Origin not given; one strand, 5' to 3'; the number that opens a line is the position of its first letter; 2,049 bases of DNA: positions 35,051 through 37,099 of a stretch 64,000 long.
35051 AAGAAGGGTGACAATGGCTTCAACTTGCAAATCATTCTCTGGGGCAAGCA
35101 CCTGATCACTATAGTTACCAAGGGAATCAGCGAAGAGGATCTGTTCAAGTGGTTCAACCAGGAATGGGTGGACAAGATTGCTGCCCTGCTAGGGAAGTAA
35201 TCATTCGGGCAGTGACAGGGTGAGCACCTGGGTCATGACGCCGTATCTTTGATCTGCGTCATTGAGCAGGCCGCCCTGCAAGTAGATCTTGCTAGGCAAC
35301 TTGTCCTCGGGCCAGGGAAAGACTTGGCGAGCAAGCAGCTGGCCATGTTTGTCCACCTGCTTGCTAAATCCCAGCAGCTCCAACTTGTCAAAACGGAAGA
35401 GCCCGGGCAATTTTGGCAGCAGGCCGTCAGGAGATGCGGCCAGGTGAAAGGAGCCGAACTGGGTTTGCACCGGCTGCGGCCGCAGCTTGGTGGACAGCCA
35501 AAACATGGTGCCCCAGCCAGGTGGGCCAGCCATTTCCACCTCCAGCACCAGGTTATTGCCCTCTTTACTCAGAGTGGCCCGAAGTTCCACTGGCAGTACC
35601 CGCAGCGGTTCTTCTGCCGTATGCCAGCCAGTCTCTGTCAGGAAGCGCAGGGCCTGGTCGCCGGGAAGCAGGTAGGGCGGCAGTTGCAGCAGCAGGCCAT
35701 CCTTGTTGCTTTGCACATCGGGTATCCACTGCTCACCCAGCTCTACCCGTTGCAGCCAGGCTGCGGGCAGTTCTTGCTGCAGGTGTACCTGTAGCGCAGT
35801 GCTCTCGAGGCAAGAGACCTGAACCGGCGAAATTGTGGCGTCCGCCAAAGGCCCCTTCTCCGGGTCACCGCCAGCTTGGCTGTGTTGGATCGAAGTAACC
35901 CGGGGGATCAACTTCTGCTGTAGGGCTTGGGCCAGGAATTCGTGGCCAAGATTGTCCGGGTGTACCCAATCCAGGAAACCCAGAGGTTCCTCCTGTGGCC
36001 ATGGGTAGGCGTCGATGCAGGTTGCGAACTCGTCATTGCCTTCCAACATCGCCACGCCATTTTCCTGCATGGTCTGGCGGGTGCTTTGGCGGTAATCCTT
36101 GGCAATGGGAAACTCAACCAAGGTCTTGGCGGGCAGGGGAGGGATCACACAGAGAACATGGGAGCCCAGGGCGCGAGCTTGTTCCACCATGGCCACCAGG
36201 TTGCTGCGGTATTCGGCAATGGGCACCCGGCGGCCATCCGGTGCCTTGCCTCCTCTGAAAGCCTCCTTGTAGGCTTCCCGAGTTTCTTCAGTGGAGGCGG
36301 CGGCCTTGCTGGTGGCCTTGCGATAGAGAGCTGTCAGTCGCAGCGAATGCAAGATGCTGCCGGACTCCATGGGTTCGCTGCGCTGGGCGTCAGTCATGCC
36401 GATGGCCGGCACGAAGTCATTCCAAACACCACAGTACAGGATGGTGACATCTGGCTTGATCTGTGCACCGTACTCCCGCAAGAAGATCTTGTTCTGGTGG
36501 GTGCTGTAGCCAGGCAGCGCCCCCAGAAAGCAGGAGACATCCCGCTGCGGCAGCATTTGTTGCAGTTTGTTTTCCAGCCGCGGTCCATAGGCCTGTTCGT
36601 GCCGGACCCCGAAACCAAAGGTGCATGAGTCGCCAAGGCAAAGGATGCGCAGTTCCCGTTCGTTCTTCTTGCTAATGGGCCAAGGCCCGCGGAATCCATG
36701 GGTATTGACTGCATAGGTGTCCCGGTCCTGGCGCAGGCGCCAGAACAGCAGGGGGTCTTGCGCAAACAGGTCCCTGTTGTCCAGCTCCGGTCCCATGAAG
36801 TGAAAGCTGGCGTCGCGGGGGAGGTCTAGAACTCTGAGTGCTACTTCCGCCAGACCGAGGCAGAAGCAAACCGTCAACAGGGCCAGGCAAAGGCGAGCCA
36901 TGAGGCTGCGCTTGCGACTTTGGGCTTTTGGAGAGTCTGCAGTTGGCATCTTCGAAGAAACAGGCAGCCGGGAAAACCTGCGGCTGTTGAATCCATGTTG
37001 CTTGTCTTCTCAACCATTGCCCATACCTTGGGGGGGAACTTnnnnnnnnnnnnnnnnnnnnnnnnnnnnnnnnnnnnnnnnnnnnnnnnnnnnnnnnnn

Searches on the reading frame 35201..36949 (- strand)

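Call 5: search_protein_families(library=pfam, proteins=[window:35201-36949:-], max_evalue=0.1)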
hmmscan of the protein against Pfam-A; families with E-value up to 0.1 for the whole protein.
window:35201-36949:- (582 aa): 3 families
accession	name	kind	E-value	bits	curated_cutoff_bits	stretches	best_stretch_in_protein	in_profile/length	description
PF13472.12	Lipase_GDSL_2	-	5.1e-15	56.9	32.9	1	104-337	1-177/178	GDSL-like Lipase/Acylhydrolase family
PF25182.1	NonGDSL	-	0.00079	19.2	80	1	95-169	23-98/220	Non-GDSL lipase-like family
PF00657.28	Lipase_GDSL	-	0.0025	18.4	23.6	0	241-343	104-208/208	GDSL-like Lipase/Acylhydrolase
